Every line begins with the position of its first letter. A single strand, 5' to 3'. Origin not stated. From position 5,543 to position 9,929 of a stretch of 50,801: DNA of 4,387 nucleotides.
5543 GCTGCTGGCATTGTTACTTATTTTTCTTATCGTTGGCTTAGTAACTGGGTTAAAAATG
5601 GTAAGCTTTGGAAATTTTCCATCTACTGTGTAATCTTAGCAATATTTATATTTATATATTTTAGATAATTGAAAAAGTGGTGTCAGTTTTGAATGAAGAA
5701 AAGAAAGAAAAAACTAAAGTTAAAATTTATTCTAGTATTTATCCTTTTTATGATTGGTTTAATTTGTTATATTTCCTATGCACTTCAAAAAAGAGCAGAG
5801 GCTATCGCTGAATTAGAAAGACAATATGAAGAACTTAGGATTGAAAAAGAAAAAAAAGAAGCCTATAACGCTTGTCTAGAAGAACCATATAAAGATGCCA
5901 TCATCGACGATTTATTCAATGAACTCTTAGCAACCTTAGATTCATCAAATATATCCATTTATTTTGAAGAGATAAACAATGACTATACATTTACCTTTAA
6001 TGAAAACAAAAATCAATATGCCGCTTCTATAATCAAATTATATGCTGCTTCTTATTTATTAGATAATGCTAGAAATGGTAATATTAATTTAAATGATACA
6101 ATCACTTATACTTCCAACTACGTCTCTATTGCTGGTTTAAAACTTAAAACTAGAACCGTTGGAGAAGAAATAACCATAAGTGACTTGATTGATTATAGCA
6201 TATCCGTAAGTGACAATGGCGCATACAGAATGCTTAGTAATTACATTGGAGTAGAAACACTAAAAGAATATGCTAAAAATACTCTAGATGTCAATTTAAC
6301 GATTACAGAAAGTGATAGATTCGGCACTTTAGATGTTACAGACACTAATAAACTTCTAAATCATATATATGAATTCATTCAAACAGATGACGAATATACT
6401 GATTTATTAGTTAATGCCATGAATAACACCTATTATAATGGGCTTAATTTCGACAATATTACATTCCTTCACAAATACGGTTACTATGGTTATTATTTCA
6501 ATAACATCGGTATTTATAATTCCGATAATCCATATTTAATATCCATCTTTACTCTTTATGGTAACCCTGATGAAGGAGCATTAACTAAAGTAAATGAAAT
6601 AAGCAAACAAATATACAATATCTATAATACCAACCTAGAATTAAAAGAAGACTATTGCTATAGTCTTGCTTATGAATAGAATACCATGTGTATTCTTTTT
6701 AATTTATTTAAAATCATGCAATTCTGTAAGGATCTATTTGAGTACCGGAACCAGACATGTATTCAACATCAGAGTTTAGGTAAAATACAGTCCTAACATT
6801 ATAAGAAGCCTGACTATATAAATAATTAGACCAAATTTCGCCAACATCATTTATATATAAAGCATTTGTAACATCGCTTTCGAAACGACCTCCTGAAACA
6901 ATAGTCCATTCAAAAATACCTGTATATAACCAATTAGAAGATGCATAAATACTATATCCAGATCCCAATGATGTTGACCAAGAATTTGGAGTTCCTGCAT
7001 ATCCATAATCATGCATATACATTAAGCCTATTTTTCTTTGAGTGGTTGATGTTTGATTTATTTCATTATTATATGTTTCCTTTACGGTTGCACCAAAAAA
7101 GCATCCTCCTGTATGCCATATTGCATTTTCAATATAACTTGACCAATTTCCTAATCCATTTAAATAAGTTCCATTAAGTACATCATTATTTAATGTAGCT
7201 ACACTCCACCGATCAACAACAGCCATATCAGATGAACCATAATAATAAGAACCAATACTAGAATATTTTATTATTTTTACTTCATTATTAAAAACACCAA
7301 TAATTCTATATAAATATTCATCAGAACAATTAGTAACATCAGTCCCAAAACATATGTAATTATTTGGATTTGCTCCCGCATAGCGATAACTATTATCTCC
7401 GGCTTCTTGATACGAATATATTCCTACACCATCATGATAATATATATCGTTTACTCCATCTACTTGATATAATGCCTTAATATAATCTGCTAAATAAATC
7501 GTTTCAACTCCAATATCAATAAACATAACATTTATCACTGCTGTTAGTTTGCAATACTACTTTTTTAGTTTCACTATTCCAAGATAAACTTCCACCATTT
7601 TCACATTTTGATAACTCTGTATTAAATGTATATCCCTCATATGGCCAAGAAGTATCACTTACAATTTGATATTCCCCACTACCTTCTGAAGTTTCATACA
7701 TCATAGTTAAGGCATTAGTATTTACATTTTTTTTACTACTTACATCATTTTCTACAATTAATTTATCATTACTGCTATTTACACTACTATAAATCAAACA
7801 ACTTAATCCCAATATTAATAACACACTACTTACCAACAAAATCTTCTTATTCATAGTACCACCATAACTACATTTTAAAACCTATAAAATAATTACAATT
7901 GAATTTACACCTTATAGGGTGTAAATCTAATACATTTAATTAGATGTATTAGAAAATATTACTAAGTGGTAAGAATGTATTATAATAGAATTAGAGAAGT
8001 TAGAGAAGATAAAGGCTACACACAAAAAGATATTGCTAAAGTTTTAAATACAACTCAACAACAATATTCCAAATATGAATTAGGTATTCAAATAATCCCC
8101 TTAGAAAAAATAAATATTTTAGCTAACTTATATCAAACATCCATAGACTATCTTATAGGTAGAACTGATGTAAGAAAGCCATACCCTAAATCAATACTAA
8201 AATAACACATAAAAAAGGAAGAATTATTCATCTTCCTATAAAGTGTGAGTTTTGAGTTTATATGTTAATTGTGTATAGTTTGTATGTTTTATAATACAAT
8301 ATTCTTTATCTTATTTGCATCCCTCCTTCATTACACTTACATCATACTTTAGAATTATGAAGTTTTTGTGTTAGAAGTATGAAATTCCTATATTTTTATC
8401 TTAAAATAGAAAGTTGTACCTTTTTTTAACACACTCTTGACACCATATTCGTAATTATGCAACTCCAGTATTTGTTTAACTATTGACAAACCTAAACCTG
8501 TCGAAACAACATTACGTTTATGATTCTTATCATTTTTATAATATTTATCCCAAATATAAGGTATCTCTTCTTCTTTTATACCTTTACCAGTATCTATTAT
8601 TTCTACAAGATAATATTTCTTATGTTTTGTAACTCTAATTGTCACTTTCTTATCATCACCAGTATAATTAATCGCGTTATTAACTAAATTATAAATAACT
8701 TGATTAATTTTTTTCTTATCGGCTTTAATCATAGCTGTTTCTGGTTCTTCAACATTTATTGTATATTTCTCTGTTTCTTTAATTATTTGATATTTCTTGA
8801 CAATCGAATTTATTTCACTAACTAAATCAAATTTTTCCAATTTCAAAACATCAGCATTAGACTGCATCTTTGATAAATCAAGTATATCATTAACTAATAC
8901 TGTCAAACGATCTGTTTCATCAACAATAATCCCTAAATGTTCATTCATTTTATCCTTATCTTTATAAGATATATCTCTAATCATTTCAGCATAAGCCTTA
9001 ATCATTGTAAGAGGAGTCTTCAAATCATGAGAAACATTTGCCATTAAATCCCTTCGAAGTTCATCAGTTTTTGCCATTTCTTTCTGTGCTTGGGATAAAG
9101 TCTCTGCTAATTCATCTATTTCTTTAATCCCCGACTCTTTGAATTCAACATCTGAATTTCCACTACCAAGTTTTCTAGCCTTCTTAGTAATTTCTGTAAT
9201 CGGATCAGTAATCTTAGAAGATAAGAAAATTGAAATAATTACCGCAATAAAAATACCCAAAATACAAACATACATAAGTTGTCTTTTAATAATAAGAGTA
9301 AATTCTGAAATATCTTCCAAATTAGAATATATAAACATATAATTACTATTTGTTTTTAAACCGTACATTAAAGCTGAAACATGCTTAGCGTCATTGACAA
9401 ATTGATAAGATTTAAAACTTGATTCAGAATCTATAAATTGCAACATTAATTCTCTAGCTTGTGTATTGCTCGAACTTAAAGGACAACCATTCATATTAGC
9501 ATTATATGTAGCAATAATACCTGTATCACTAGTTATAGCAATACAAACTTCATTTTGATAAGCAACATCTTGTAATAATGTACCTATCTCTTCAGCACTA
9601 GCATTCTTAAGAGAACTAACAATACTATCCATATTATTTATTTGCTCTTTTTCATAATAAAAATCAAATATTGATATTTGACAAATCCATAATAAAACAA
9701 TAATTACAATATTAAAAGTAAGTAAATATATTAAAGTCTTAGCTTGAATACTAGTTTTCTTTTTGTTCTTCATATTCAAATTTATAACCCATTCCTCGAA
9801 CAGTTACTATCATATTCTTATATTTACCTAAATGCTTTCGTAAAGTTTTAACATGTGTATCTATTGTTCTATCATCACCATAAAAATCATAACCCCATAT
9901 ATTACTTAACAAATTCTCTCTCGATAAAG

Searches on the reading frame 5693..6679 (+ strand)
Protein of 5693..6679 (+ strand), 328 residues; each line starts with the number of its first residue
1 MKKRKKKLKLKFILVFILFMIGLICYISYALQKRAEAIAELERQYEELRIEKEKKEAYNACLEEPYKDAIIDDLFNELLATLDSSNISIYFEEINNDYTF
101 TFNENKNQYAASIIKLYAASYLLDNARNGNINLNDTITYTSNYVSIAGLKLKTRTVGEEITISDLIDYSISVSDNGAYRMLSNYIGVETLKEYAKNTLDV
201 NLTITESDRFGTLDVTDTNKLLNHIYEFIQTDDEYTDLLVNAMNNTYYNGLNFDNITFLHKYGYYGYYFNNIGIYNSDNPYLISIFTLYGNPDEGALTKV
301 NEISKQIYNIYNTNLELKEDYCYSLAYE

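Call 95: search_protein_families(library=pfam, proteins=[window:5693-6679:+], max_evalue=0.00001)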
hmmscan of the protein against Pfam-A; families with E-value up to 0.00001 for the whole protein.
window:5693-6679:+ (328 aa): 1 family
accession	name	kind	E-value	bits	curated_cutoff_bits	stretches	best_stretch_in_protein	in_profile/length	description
PF13354.11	Beta-lactamase2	-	7e-28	97.9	22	1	88-287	1-214/214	Beta-lactamase enzyme family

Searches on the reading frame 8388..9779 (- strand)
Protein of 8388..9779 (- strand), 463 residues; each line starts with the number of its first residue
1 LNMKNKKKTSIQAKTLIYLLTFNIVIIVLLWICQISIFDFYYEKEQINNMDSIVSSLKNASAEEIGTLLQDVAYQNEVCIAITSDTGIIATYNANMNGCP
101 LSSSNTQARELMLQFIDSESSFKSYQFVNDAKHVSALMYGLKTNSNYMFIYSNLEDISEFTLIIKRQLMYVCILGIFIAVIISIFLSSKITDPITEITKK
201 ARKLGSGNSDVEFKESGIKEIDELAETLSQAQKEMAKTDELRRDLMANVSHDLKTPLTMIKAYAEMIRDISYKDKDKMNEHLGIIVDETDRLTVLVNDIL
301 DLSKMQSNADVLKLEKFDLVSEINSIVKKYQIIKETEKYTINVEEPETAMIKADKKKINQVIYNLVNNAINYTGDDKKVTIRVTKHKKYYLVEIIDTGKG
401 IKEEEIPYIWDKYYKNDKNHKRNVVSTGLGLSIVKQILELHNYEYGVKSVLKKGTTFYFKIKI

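Call 95: search_protein_families(library=pfam, proteins=[window:8388-9779:-], max_evalue=0.00001)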
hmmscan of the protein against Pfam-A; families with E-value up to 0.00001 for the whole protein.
window:8388-9779:- (463 aa): 3 families
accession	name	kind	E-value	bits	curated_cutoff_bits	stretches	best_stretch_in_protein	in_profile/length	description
PF02518.31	HATPase_c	-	9.1e-24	84.5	26.4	1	354-462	2-108/111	Histidine kinase-, DNA gyrase B-, and HSP90-like ATPase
PF00512.31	HisKA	-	9.5e-19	67.7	26.9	1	242-307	2-65/66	His Kinase A (phospho-acceptor) domain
PF00672.30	HAMP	-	4.3e-06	27.4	25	0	185-230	1-46/53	HAMP domain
